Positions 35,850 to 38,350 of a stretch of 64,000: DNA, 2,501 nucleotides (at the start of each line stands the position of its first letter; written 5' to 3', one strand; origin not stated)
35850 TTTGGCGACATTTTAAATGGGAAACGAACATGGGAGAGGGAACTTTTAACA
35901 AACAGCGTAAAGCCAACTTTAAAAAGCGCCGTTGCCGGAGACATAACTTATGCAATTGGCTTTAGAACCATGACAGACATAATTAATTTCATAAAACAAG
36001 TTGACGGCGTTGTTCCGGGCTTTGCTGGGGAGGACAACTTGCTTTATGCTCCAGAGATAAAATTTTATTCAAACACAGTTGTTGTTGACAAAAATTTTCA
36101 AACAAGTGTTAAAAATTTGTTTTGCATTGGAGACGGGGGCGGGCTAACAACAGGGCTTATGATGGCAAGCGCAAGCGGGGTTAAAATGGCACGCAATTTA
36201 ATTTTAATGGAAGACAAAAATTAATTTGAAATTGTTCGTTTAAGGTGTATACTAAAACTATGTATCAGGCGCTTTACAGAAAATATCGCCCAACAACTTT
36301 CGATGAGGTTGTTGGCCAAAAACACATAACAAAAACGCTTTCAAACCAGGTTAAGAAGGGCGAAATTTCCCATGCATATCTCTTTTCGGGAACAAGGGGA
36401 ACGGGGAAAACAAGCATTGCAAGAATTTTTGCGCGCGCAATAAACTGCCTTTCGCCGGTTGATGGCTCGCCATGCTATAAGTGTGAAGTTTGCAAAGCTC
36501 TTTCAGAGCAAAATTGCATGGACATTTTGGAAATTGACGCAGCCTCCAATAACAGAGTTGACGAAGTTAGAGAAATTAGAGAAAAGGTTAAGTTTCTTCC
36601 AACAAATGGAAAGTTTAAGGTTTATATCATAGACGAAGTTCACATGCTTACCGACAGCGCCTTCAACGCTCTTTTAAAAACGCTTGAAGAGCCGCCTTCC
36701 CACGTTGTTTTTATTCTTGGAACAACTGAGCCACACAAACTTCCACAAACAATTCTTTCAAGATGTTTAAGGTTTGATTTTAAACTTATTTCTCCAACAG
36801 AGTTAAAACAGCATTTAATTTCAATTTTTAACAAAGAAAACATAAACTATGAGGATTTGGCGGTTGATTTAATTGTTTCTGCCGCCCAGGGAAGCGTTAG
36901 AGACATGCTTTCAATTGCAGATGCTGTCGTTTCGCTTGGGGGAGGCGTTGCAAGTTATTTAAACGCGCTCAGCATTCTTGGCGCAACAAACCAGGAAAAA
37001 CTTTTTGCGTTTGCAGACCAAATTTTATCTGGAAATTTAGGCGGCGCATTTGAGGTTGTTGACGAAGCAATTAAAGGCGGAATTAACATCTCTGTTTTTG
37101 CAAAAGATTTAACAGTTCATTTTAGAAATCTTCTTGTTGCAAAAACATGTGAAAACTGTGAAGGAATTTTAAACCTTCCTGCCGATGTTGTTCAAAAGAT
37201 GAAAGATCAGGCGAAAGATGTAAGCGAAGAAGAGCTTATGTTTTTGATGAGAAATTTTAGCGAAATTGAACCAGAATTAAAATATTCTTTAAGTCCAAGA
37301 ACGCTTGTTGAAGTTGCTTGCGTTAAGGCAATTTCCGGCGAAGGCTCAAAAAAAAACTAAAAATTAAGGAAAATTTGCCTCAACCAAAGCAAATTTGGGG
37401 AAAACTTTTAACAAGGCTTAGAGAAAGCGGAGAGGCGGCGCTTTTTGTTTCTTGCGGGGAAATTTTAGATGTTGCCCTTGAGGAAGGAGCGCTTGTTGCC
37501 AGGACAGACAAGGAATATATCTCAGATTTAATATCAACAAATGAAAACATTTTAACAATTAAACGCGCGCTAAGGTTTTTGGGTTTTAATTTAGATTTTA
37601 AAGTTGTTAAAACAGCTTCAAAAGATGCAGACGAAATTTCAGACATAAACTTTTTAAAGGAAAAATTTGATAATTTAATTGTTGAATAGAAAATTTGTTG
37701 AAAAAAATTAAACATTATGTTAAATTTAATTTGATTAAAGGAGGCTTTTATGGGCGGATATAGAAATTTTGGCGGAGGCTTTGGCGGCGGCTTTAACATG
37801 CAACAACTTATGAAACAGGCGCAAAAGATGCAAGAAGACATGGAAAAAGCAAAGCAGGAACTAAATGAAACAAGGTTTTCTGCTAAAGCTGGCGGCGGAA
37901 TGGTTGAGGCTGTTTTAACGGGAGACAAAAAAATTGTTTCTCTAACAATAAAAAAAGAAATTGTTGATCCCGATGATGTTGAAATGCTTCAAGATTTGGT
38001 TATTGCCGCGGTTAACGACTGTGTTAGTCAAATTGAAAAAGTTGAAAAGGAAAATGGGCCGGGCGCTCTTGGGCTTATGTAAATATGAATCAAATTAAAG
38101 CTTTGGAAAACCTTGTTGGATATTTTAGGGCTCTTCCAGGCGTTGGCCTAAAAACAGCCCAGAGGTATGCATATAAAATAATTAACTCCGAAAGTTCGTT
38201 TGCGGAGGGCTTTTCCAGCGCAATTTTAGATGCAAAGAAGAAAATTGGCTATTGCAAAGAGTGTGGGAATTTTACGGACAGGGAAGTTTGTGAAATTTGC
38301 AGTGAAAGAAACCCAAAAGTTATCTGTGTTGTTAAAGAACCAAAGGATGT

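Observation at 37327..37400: dnaX split at an A9 run: candidate programmed -1 frameshift/transcriptional slippage, or a homopolymer sequencing error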

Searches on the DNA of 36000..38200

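Call 47: search_rna_families(source=window, start=36000, end=38200, threshold=evalue, max_evalue=10)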
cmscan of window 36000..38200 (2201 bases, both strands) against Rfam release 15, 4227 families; matches with E-value up to 10: 8.
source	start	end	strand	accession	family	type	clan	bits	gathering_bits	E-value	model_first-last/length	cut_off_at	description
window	36775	36909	-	RF02311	TtnuHACA3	Gene; snRNA; snoRNA; HACA-box;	-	20.5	100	5.1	1-152/152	no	Tetrahymena snoRNA TtnuHACA3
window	37120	37261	+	RF02574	Ricks_sRNA10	Gene; sRNA;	-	17.8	97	0.72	1-352/352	no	Rickettsia sRNA 10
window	36609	36664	-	RF00323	snoR79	Gene; snRNA; snoRNA; CD-box;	-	17.4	80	4.2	1-65/65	no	Small nucleolar RNA R79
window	37959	38054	-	RF00443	SNORA27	Gene; snRNA; snoRNA; HACA-box;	CL00032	16.5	64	9.5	1-127/127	no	Small nucleolar RNA SNORA27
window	37334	37366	+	RF00522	PreQ1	Cis-reg; riboswitch;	-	16.4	39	4.3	1-45/45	no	PreQ1 (pre queuosine) riboswitch aptamer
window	36706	36810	-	RF04120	MIR5998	Gene; miRNA;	-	15.2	180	4.6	31-143/173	no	MIR5998 microRNA precursor family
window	36085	36153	+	RF02147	MEG8_3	Gene; lncRNA;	-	13.1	40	3.9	1-66/66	no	Maternally expressed 8 exon 3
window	37847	37989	+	RF02687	RAGATH-8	Gene; sRNA;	-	11.5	86.7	4.6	1-276/276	no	RAGATH-8 RNA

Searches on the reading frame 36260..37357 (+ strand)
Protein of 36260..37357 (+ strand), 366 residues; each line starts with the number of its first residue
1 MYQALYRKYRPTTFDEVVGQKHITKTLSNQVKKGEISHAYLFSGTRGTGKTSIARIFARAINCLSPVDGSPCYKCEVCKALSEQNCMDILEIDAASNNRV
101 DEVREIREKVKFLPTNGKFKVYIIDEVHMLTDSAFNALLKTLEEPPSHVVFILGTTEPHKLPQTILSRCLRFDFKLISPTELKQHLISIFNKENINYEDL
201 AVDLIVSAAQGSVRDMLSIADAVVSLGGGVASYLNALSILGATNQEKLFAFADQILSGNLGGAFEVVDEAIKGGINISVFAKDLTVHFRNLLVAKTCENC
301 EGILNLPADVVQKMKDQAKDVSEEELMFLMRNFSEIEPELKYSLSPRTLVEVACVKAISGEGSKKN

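Call 3: search_protein_families(library=pfam, proteins=[window:36260-37357:+], max_evalue=0.01)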
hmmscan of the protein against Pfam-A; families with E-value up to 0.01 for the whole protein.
window:36260-37357:+ (366 aa): 15 families
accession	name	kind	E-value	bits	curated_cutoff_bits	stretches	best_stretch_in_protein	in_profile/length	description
PF13177.12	DNA_pol3_delta2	-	2.9e-48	164.3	27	1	19-175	1-158/161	DNA polymerase III, delta subunit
PF00004.35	AAA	-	4.9e-13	50.1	21.2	1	41-176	2-127/131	ATPase family associated with various cellular activities (AAA)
PF22608.2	DNAX_ATPase_lid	-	3.3e-12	46.4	27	1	182-229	2-49/49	DNA polymerase III clamp loader subunit, ATPase lid domain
PF12169.13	DNA_pol3_gamma3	-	4.6e-12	46.4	24.4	1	237-359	7-129/143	DNA polymerase III subunits gamma and tau domain III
PF05496.18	RuvB_N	-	3.5e-07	30.5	27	1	10-94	2-92/159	Holliday junction DNA helicase RuvB P-loop domain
PF07728.20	AAA_5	-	1.3e-06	28.9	22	1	41-149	3-97/139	AAA domain (dynein-related subfamily)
PF06068.19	TIP49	-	2.5e-06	27.4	23.8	0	17-80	26-96/347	TIP49 P-loop domain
PF04851.21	ResIII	-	3.5e-05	24.2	22.5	0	89-144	104-152/164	Type III restriction enzyme, res subunit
PF13191.12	AAA_16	-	0.00011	23.2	32.6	1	27-152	12-167/167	AAA ATPase domain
PF13401.12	AAA_22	-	0.00028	21.7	27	1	41-153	9-120/130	AAA domain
PF21694.2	DNA_pol3_delta_C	-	0.00028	21.3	27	1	246-354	2-118/121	DNA polymerase III delta subunit, C-terminal domain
PF13604.12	AAA_30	-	0.00076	19.7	27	1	41-152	22-122/191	AAA domain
PF13173.12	AAA_14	-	0.00095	19.6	27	1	39-159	4-102/129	AAA domain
PF12775.13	AAA_7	-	0.0032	17.5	25.8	0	37-136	33-118/181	P-loop containing dynein motor region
PF02367.23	TsaE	-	0.0084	16.5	26.6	0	22-74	9-57/128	Threonylcarbamoyl adenosine biosynthesis protein TsaE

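Call 9: find_related_loci(query=A1, collection=genome_contigs, flank=2500)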
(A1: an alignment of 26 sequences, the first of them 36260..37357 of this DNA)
Query A1 (366 aa) in genome_contigs; peptide patterns used: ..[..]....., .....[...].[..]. (x = any residue, [..] = any of these).
600 stretches matched a pattern (row limit reached: there are more); 600 encode a relative of the query (tblastn E <= 1e-3); the best 80 are kept; 80 distinct loci.
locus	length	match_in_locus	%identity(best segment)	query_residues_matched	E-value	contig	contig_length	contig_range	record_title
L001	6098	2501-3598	56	4-366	5e-136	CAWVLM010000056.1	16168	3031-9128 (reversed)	MAG: Clostridia bacterium isolate metabat2_coassembly_bwa.753 MAG genome assembly, contig: k87_595936, whole genome shot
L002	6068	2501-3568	53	1-356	7e-126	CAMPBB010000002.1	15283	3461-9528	MAG: uncultured Clostridia bacterium isolate SRR873610_bin.8_metaWRAP_v1.3_MAG genome assembly, contig: NODE_7747_length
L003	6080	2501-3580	51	2-361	7e-126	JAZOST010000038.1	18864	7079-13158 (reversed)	MAG: Christensenellaceae bacterium isolate T1900045543_YK20190237.MAGScoT_cleanbin_000006 SGB_7829_k141_2901947, whole g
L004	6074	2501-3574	49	2-359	7e-119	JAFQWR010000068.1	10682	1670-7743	MAG: Clostridia bacterium isolate RGIG2219 Goat_Colon.Co__c764003, whole genome shotgun sequence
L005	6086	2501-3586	50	2-362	1e-116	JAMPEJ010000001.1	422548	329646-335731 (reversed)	MAG: Corallococcus sp. isolate NALB_7823_15 Scaffold_#1__SCF_001__422558_bp, whole genome shotgun sequence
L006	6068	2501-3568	49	2-356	3e-114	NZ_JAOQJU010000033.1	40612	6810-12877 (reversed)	Dorea acetigenes strain Sanger_03 .14207_7_43.33, whole genome shotgun sequence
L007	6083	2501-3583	47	2-361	3e-111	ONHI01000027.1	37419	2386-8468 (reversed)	uncultured Clostridiales bacterium isolate RUG311 genome assembly, contig: scaffold_1842, whole genome shotgun sequence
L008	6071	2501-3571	46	1-356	4e-111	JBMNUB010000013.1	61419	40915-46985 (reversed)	MAG: Candidatus Fimadaptatus sp. isolate SBF912SR2HQ0039 scaffold_1944_c1, whole genome shotgun sequence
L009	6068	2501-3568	47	2-356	6e-111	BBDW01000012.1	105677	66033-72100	[Ruminococcus] faecis JCM 15917 DNA, contig: JCM15917.contig00012, whole genome shotgun sequence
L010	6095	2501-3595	46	1-363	7e-111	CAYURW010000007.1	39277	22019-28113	MAG TPA_asm: uncultured Clostridiaceae bacterium isolate SRP192927_co1_996 genome assembly, contig: NODE_1549_length_392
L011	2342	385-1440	49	4-357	5e-116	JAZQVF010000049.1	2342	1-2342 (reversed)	MAG: Candidatus Stercoripulliclostridium sp. isolate T1900045171_TC20190165.MAGScoT_cleanbin_000006 SGB_5191_k141_163809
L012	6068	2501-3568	49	2-356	1e-110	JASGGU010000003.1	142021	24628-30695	MAG: Lachnospiraceae bacterium isolate 5H098 JMF-2111-06-0005.hyb.bin.98_2, whole genome shotgun sequence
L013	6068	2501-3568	49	2-357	7e-111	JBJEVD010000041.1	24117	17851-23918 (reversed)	MAG: Candidatus Coproplasma sp. isolate LOHA07_bin.016 NODE_527_length_24117_cov_10.447386, whole genome shotgun sequenc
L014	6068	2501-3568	46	2-356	1e-110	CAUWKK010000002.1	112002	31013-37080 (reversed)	MAG: uncultured Schaedlerella sp. isolate ERS723658__bin71 genome assembly, contig: ERS723658_NODE_18_length_112002_cov_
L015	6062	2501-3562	50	1-355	2e-110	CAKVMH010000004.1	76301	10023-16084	MAG: uncultured Clostridia bacterium isolate REFINED_METABAT215_TOP10_CONTIGS_1500_ASSEMBLY_K77_MERGED__Hadza_MoBio_hadz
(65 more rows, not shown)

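Call 70: search_protein_representatives(protein=window:36260-37357:+)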
Query: 366 residues. Proteins with E-value up to 0.001 (for the whole library): 72086; up to 1e-10: 43432; up to 1e-30: 16335. The best 150 are listed.
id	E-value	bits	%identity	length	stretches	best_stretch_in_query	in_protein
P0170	3.7e-122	424.3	56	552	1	2-358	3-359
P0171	4.5e-122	424.0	55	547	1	3-357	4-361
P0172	4.0e-118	411.0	54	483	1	2-357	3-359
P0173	1.7e-117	408.9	52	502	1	4-362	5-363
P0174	7.7e-117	406.8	52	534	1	2-361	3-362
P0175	3.4e-116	404.7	53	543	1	4-355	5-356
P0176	6.2e-116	403.8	53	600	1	2-359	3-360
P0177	3.5e-115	401.4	53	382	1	2-354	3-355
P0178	2.9e-114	398.3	51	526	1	3-357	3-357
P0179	3.2e-114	398.2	51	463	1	2-357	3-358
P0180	5.3e-114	397.5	51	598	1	2-357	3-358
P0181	7.8e-114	396.9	53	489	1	2-338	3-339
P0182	9.9e-114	396.6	52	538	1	2-359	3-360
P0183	1.0e-113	396.5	52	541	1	2-358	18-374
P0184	1.3e-113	396.2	52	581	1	4-358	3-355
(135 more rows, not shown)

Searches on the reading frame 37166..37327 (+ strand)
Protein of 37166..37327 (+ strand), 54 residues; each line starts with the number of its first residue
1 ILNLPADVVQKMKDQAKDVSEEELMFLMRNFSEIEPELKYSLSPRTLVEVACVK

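Call 31: find_related_loci(query=A3, collection=metagenome_contigs, flank=1500)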
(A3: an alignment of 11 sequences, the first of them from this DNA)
Query A3 (54 aa) in metagenome_contigs; peptide patterns used: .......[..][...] (x = any residue, [..] = any of these).
124 stretches matched a pattern; 11 encode a relative of the query (tblastn E <= 1e-3); 11 distinct loci.
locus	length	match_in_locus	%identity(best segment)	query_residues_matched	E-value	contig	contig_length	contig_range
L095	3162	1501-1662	69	1-54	1e-22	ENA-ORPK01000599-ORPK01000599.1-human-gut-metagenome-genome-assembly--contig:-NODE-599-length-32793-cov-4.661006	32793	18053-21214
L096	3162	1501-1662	69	1-54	3e-22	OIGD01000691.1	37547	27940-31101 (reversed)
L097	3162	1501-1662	69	1-54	3e-22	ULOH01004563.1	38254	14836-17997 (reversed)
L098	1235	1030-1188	51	1-53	4e-16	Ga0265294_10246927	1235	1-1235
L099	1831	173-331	49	1-53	2e-14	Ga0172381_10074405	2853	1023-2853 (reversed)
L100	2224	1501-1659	45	1-53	2e-14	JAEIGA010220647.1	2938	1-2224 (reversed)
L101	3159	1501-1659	45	1-53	2e-13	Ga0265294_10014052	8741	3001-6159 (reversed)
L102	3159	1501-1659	45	1-53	2e-12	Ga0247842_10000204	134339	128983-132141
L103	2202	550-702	47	1-51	6e-12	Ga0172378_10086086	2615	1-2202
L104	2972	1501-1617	54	15-53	3e-11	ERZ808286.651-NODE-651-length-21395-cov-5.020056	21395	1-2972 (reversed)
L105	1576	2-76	84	30-54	3e-10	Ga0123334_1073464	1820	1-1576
